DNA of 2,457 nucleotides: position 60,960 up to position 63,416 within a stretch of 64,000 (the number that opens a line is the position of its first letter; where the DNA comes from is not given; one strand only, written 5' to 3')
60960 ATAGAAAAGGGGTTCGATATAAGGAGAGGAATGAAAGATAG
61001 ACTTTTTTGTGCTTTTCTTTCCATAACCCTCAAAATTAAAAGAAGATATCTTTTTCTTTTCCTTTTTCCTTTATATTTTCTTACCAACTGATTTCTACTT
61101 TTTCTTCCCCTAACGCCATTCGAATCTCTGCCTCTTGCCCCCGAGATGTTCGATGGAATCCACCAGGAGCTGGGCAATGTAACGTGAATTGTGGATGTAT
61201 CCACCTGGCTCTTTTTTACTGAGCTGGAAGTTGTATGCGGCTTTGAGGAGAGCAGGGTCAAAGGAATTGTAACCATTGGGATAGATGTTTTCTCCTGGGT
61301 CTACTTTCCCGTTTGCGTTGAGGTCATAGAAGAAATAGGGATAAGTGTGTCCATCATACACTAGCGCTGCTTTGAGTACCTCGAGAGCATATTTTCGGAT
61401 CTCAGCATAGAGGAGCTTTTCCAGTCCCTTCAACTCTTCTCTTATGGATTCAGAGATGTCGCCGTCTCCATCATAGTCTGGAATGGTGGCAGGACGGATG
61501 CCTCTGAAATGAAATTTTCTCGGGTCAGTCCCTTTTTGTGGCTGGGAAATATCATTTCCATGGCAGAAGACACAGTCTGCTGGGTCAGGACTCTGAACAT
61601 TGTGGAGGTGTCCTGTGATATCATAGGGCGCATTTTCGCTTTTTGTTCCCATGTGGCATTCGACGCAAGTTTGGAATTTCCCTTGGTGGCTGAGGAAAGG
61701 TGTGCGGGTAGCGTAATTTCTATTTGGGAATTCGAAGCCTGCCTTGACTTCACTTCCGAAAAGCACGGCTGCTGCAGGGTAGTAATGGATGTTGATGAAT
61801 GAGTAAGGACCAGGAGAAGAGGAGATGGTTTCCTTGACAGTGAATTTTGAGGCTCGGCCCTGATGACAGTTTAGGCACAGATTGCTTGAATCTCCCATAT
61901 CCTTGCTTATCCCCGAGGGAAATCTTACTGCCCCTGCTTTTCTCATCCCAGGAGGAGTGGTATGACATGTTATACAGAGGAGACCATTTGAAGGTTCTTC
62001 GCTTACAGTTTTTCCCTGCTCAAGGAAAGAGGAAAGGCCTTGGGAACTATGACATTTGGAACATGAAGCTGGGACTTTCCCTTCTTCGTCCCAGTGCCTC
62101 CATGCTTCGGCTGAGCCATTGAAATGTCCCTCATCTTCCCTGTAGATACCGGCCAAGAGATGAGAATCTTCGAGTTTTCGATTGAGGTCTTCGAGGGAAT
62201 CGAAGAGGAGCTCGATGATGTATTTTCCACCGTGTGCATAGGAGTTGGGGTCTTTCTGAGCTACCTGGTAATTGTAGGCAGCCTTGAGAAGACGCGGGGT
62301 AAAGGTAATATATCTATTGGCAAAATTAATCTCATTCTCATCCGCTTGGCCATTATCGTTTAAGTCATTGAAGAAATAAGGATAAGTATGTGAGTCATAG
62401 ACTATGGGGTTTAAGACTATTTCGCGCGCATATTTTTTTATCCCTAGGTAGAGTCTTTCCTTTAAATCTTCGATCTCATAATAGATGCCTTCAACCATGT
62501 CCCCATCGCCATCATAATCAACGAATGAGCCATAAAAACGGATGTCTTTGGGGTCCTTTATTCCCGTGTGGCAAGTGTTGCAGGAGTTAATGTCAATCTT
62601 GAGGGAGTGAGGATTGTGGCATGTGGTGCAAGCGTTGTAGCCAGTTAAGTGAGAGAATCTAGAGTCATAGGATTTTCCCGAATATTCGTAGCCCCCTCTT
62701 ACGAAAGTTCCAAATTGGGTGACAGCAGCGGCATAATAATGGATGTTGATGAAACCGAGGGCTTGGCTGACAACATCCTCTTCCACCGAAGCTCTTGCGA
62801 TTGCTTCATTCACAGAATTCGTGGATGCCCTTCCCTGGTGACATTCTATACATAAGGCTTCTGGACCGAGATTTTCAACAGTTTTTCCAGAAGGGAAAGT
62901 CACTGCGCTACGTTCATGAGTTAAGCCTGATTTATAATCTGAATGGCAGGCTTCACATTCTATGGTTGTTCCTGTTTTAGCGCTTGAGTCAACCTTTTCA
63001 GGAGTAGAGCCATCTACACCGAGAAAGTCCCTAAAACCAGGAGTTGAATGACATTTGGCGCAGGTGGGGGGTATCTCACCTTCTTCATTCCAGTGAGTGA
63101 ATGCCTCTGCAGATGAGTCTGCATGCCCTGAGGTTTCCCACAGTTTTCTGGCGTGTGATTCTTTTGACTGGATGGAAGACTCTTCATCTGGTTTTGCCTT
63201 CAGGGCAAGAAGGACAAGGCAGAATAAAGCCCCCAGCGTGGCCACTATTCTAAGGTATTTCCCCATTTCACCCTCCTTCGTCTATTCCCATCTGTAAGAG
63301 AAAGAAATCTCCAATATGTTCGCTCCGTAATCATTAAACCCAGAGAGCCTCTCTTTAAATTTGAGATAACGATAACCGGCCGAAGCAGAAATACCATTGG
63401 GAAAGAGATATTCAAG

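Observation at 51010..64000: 13-kb single-strand multihaem cytochrome block: Rieske/cytochrome-b complex plus a porin-cytochrome-like outer-membrane module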

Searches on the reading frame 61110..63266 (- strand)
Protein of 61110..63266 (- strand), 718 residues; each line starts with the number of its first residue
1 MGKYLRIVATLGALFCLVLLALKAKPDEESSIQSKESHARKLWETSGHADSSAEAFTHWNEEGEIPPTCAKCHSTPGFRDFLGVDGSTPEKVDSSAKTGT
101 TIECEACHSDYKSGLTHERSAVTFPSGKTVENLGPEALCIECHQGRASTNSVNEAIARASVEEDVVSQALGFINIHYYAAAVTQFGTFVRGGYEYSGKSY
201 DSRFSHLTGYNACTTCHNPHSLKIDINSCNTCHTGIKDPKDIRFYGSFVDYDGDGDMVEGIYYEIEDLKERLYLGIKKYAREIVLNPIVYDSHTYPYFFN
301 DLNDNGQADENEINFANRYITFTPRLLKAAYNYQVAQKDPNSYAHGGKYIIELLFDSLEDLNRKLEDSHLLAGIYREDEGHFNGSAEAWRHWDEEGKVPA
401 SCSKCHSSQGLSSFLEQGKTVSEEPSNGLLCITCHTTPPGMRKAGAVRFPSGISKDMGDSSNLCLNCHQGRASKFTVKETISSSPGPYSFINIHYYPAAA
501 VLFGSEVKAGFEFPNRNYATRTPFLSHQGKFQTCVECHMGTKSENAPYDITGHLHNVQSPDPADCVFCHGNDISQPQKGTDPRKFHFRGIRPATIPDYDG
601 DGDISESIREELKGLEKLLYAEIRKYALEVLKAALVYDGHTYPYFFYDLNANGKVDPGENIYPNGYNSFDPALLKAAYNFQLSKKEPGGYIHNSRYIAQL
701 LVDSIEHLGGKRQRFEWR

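Call 5: search_protein_families(library=pfam, proteins=[window:61110-63266:-], max_evalue=0.01)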
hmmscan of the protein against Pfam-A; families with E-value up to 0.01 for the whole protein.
window:61110-63266:- (718 aa): 3 families
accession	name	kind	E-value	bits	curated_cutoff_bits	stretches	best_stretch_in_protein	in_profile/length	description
PF02085.21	Cytochrom_CIII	-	6.3e-14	52.6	22.9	1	200-242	19-62/101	Class III cytochrome C family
PF14522.11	Cytochrome_C7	-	9e-14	51.5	24.8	2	391-469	5-67/67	Cytochrome c7 and related cytochrome c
PF14537.11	Cytochrom_c3_2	-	5e-10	40.2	25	0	205-234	53-79/79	Cytochrome c3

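Call 6: search_protein_families(library=ncbifam, proteins=[window:61110-63266:-], max_evalue=0.01)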
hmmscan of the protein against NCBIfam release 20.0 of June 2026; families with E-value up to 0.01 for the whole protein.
window:61110-63266:- (718 aa): 4 families
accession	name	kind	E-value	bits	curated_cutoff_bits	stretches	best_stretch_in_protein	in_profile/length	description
TIGR03508.1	decahem_SO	subfamily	1.5e-08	34.4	192.2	2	68-153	4-87/258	DmsE family decaheme c-type cytochrome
NF008659.0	PRK11659.1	equivalog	1.6e-05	24.7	184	0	400-470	47-119/188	cytochrome c nitrite reductase pentaheme subunit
NF041198.1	UshA_like_PCGU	equivalog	6.6e-05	21.7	275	1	41-147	420-512/519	UshA-like (seleno)protein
NF045830.1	MYPU_1760_HExxH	subfamily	0.00025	20.4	175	0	290-318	464-493/509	MYPU_1760 family metalloprotease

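Call 8: find_encoding_contigs(protein=window:61110-63266:-, flank=10000, max_places=6)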
Protein window:61110-63266:- (718 aa): 5 contigs read that carry it; 3 places shown.
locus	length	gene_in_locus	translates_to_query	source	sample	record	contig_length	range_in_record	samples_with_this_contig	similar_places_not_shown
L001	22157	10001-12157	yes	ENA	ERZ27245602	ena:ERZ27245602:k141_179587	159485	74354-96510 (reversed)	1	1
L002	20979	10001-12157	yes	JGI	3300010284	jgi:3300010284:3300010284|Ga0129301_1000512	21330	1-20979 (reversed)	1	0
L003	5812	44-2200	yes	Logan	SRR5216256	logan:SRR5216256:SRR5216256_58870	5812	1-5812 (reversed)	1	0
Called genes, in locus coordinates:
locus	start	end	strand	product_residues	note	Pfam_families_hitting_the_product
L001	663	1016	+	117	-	PF02371:Transposase_20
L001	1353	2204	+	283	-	PF04909:Amidohydro_2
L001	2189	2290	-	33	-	-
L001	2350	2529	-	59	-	-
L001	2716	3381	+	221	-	PF01168:Ala_racemase_N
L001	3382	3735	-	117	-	PF09723:Zn_ribbon_8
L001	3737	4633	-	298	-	PF04015:DUF362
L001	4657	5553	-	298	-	PF20244:DUF6599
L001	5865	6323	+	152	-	PF02082:Rrf2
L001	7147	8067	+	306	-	PF14522:Cytochrome_C7 (faint), PF14537:Cytochrom_c3_2 (faint), PF22678:Cytochrom_c_NrfB-like, PF09699:Paired_CXXCH_1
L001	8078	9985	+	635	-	-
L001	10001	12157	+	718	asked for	PF02085:Cytochrom_CIII (faint), PF14537:Cytochrom_c3_2 (faint), PF14522:Cytochrome_C7 (faint)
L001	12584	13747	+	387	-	PF13447:Multi-haem_cyto, PF14522:Cytochrome_C7 (faint), PF14537:Cytochrom_c3_2 (faint), PF13435:Cytochrome_C554, PF13447:Multi-haem_cyto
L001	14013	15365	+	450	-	PF05140:ResB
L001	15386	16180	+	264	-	PF01578:Cytochrom_C_asm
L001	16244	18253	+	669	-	PF03264:Cytochrom_NNT, PF02085:Cytochrom_CIII (faint), PF14522:Cytochrome_C7 (faint), PF22113:Mtrc-MtrF_II-IV_dom (faint), PF14537:Cytochrom_c3_2 (weak)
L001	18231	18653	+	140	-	PF00355:Rieske, PF13806:Rieske_2 (weak)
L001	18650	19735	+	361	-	PF00033:Cytochrome_B, PF13631:Cytochrom_B_N_2, PF00032:Cytochrom_B_C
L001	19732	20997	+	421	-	PF09699:Paired_CXXCH_1 (faint), PF14522:Cytochrome_C7 (faint), PF22113:Mtrc-MtrF_II-IV_dom (faint), PF14537:Cytochrom_c3_2 (weak)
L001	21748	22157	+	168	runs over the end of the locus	PF13435:Cytochrome_C554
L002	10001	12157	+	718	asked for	PF02085:Cytochrom_CIII (faint), PF14537:Cytochrom_c3_2 (faint), PF14522:Cytochrome_C7 (faint)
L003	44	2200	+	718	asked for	PF02085:Cytochrom_CIII (faint), PF14537:Cytochrom_c3_2 (faint), PF14522:Cytochrome_C7 (faint)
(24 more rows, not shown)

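Call 10: search_protein_families(library=pfam, proteins=[L001:7147-8067:+, L001:8078-9985:+, L001:5865-6323:+], max_evalue=1)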
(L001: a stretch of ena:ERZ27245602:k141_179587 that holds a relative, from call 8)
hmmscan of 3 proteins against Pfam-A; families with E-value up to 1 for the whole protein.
L001:7147-8067:+ (306 aa): 7 families
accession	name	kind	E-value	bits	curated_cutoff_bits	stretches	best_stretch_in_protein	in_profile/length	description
PF09699.15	Paired_CXXCH_1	-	7.5e-26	90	20.6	4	240-273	6-38/41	Doubled CXXCH motif (Paired_CXXCH_1)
PF22678.1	Cytochrom_c_NrfB-like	-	3.7e-12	47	27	2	89-174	1-89/89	Cytochrome c-type protein NrfB-like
PF14522.11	Cytochrome_C7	-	2.2e-11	43.9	24.8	5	167-225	12-67/67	Cytochrome c7 and related cytochrome c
PF14537.11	Cytochrom_c3_2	-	3.1e-11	44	25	3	140-224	2-78/79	Cytochrome c3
PF00684.25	DnaJ_CXXCXGXG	-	0.34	11.6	32.7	1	59-96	12-51/65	DnaJ central domain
PF13435.11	Cytochrome_C554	-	0.79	11.1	20.8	1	124-201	2-83/84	Cytochrome c554 and c-prime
PF17915.7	zf_Rg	-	0.96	9.4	25.5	1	82-103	3-25/49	Reverse gyrase zinc finger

L001:8078-9985:+ (635 aa): 4 families
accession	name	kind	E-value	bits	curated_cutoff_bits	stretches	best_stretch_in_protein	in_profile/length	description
PF10677.15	DUF2490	-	2.6e-05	24.5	29.8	2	341-418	19-85/186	Protein of unknown function (DUF2490)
PF13505.12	OMP_b-brl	-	7.2e-05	23.5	28.7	1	592-633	136-174/175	Outer membrane protein beta-barrel domain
PF11854.14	MtrB_PioB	-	0.00012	21.2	23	1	138-441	112-396/635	Putative outer membrane beta-barrel porin, MtrB/PioB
PF02276.23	CytoC_RC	-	0.3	10.8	22.4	1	323-407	171-249/310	Photosynthetic reaction centre cytochrome C subunit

L001:5865-6323:+ (152 aa): 1 family
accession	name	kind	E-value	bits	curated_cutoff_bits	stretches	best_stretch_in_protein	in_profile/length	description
PF02082.26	Rrf2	-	2e-32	112.6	30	1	4-134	1-130/132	Iron-dependent Transcriptional regulator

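Call 11: search_protein_families(library=ncbifam, proteins=[L001:7147-8067:+, L001:8078-9985:+, L001:5865-6323:+], max_evalue=1)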
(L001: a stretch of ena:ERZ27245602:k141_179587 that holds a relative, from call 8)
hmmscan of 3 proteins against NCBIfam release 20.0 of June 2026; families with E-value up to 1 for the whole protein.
L001:7147-8067:+ (306 aa): 13 families
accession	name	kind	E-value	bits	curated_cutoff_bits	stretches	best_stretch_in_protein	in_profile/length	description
TIGR03508.1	decahem_SO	subfamily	5.9e-52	176.7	192.2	1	63-301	3-257/258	DmsE family decaheme c-type cytochrome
NF041028.1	decahem_GSU2203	exception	3.3e-44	151.4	325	2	60-273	34-254/317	GSU2203 family decaheme c-type cytochrome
TIGR01905.1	paired_CXXCH_1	subfamily_domain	8.6e-20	70.4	25.2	3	235-274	1-39/41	doubled CXXCH domain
NF008659.0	PRK11659.1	equivalog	7.2e-11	42.1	184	1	61-181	45-173/188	cytochrome c nitrite reductase pentaheme subunit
NF045722.1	c3_cytochr_TmcA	equivalog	1.3e-10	41.2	114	4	58-96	76-113/125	acidic tetraheme cytochrome c3 TmcA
TIGR03153.1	cytochr_NrfH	equivalog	2.5e-10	40.5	134.2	3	63-97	103-137/138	cytochrome c nitrite reductase small subunit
NF047727.1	4hemeCytCCctA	equivalog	1.1e-07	32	180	3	169-227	58-107/109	tetraheme c-type cytochrome CctA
NF049875.1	NetB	exception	1.8e-05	24.6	380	1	88-176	102-196/211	Nrf-like electron transfer protein NetB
NF045713.1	CxxCH_16_HmcA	equivalog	8.2e-05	21.4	400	2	58-154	170-255/541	sulfate respiration complex hexadecaheme cytochrome HmcA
NF043011.1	CytC7_Geobact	equivalog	0.00012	22.5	120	2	133-177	33-76/89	cytochrome c7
NF038038.1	cytoc_DsrJ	equivalog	0.59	10.5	100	0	121-151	90-121/121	sulfate reduction electron transfer complex DsrMKJOP subunit DsrJ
NF040967.1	cytc_ExtN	equivalog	0.61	8.9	200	1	119-248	19-138/415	selenite/tellurite reduction operon c-type cytochrome ExtN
NF040968.1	FeS_ExtO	equivalog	0.7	8.6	200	1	119-248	19-138/416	selenite/tellurite reduction operon b-type cytochrome iron-sulfur cluster-binding subunit ExtO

L001:8078-9985:+ (635 aa): 0 families

L001:5865-6323:+ (152 aa): 8 families
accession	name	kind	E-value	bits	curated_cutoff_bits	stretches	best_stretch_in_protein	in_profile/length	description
NF047409.1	Cys_reg_CymR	equivalog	1.1e-33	116.3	195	1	3-143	2-133/139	cysteine metabolism transcriptional regulator CymR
TIGR02010.1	IscR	equivalog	1.9e-33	115.2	207.55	1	2-134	1-130/135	Fe-S cluster assembly transcriptional regulator IscR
TIGR00738.1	rrf2_super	superfamily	1.9e-32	111.9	73.3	1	3-134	2-131/132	Rrf2 family transcriptional regulator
NF008110.0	PRK10857.1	equivalog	2.2e-25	89.3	275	1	2-135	1-131/164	Fe-S cluster assembly transcriptional regulator IscR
TIGR02944.1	suf_reg_Xantho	equivalog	1.1e-18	67.8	110.65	1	1-133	1-130/130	SUF system Fe-S cluster assembly regulator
NF008886.0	PRK11920.1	equivalog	8.1e-13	48.3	193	1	3-135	2-132/153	iron-responsive transcriptional regulator RirA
NF008240.0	PRK11014.1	equivalog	1.3e-10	41.4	182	1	8-134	7-128/141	nitric oxide-sensing transcriptional repressor NsrR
NF041852.1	trans_reg_HypR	equivalog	0.00045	20.2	180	1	42-134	36-133/139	redox-sensitive transcriptional regulator HypR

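Call 13: find_homologous_proteins(query=L001:8078-9985:+, max_evalue=0.001)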
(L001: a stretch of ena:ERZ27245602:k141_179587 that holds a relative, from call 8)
Query L001:8078-9985:+ (635 aa): 148 proteins with E <= 0.001 among 8000 candidates; the best 120 are listed.
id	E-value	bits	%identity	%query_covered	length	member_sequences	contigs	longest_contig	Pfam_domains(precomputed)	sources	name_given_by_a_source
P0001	1.9e-214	732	52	100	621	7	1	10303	-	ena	-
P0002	1.0e-213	730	51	100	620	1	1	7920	PF11854.15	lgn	-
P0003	1.4e-208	713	53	100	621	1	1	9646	PF13505.13,PF10677.16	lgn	-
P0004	2.6e-207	708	52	100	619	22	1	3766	PF10677.16,PF11854.15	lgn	-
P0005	8.2e-206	703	50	100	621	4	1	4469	-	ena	-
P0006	1.0e-204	700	52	100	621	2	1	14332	PF10677.16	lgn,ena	-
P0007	1.4e-204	699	52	100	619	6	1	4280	PF10677.16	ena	-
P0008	2.5e-203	695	51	100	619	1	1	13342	PF10677.16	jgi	jgi:hypothetical protein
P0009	1.1e-202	693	51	100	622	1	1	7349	PF10677.16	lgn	-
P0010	5.5e-202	691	51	100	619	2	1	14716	PF10677.16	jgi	jgi:hypothetical protein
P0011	1.5e-200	686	51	100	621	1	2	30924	PF13609.13,PF11854.15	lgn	-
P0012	2.1e-200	686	50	100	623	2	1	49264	-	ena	-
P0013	7.0e-200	684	51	96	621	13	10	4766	PF13505.13,PF10677.16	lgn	-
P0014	7.5e-200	684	51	100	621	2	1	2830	PF10677.16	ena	-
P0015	7.8e-199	680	50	100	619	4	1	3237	PF10677.16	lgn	-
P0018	7.4e-198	677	49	100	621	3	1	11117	PF10677.16,PF11854.15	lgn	-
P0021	2.1e-197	676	49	100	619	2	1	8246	PF10677.16,PF11854.15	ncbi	-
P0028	1.4e-193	663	51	100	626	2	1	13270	PF13505.13,PF11854.15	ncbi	ncbi:MAG: MtrB/PioB family outer membrane beta-barrel protein [Candidatus Aminicenantales bacterium]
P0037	1.3e-190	653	50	99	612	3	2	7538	PF10677.16,PF11854.15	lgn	-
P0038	3.1e-190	652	48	100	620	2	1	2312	PF13505.13,PF10677.16,PF11854.15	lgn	-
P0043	2.0e-187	643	49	100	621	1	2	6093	PF13505.13,PF10677.16,PF11854.15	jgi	-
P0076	8.6e-176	604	46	100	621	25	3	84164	PF13505.13,PF10677.16,PF13609.13,PF11854.15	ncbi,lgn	-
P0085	1.8e-169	583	46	95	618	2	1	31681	PF13505.13,PF10677.16,PF11854.15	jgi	jgi:hypothetical protein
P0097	4.4e-164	566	51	80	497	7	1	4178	PF10677.16,PF11854.15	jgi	-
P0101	2.2e-162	560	51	80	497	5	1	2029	PF13505.13,PF10677.16,PF11854.15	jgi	jgi:opacity protein-like surface antigen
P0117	6.2e-151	522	43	95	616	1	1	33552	PF11854.15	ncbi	-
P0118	4.6e-150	519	41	99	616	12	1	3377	PF11854.15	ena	-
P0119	5.2e-149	516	42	95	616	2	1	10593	PF11854.15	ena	-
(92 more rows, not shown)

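Call 15: find_related_loci(query=A1, collection=genome_contigs, flank=10000)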
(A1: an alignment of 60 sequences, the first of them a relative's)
Query A1 (635 aa) in genome_contigs; peptide patterns used: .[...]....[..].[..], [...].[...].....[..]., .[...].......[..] (x = any residue, [..] = any of these).
147 stretches matched a pattern; 106 encode a relative of the query (tblastn E <= 1e-3); the best 80 are kept; 80 distinct loci.
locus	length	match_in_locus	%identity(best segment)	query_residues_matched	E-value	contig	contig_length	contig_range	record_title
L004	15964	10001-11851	52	4-635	0e+0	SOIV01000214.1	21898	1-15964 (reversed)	MAG: Candidatus Aminicenantes bacterium isolate E29_bin47 NODE_409_length_21898_cov_97.898503, whole genome shotgun sequ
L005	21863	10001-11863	51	1-635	0e+0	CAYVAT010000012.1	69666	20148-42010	MAG TPA_asm: uncultured Eubacteriales bacterium isolate binchicken_co178_256 genome assembly, contig: NODE_734_length_69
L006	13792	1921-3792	50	1-635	0e+0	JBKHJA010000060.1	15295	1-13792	MAG: Candidatus Aminicenantes bacterium isolate D4M11_12 NODE_2061_length_15295_cov_18.155774, whole genome shotgun sequ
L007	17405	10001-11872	50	1-635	0e+0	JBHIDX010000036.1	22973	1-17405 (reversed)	MAG: Candidatus Aminicenantales bacterium isolate b3.sp3_bin.11 NODE_542_length_22973_cov_8.904835, whole genome shotgun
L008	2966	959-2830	50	1-635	0e+0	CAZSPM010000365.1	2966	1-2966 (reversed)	MAG TPA_asm: uncultured Eubacteriales bacterium isolate binchicken_co275_105 genome assembly, contig: NODE_76370_length_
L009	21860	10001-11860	47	1-635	0e+0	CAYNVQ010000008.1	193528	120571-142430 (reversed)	MAG TPA_asm: uncultured Eubacteriales bacterium isolate SRP323688_co1_275 genome assembly, contig: NODE_133_length_19352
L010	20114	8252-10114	51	1-635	0e+0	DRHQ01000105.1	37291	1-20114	MAG TPA_asm: Candidatus Aminicenantes bacterium isolate HyVt-373 HyVt-373_k145_645008, whole genome shotgun sequence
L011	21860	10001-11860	48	1-635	0e+0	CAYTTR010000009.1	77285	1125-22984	MAG TPA_asm: uncultured Eubacteriales bacterium isolate SRP141376_co1_376 genome assembly, contig: NODE_839_length_77285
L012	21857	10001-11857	46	1-635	0e+0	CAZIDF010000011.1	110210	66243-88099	MAG TPA_asm: uncultured Eubacteriales bacterium isolate SRP185410_co2_332 genome assembly, contig: NODE_105_length_11021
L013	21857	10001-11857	46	1-635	0e+0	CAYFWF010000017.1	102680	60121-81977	MAG TPA_asm: uncultured Eubacteriales bacterium isolate ERP108616_co1_236 genome assembly, contig: k119_3898, whole geno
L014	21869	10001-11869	45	1-635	0e+0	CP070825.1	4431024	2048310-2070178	MAG: Candidatus Aminicenantes bacterium isolate bin112 chromosome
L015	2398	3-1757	48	36-634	0e+0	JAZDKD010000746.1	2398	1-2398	MAG: Pseudomonadota bacterium isolate MEGAHIT-group-0.518 k141_10570864, whole genome shotgun sequence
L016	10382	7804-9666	47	1-635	0e+0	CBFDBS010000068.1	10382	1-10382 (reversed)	MAG TPA_asm: uncultured bacterium isolate SRR26215677_binner13_Refined_51 genome assembly, contig: ERZ25073487.5023, who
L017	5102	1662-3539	46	1-635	0e+0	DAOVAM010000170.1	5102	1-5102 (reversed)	MAG TPA_asm: Candidatus Aminicenantes bacterium isolate CSMAG_979 CSMAG_979_k141_2717395_length_5102_cov_5.6997, whole g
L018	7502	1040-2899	46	1-635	0e+0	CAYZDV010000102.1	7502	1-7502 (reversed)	MAG TPA_asm: uncultured Eubacteriales bacterium isolate binchicken_co360_50 genome assembly, contig: NODE_2259_length_75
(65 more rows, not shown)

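Call 30: search_solved_structures(query=window:61110-63266:-, max_evalue=1)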
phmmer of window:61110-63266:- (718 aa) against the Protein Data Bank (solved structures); distinct sequences matched with E-value up to 1: 4.
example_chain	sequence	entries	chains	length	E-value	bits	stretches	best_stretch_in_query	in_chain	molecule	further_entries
3eap_A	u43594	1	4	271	0.42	12.2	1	283-363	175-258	Rho GTPase-activating protein 11A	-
1d4c_A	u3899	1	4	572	0.49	12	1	203-254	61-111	FLAVOCYTOCHROME C FUMARATE REDUCTASE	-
1d4d_A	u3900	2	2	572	0.49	12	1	203-254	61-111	FLAVOCYTOCHROME C FUMARATE REDUCTASE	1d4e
2ozy_A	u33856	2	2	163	0.65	11.6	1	398-469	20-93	Cytochrome c-type protein nrfB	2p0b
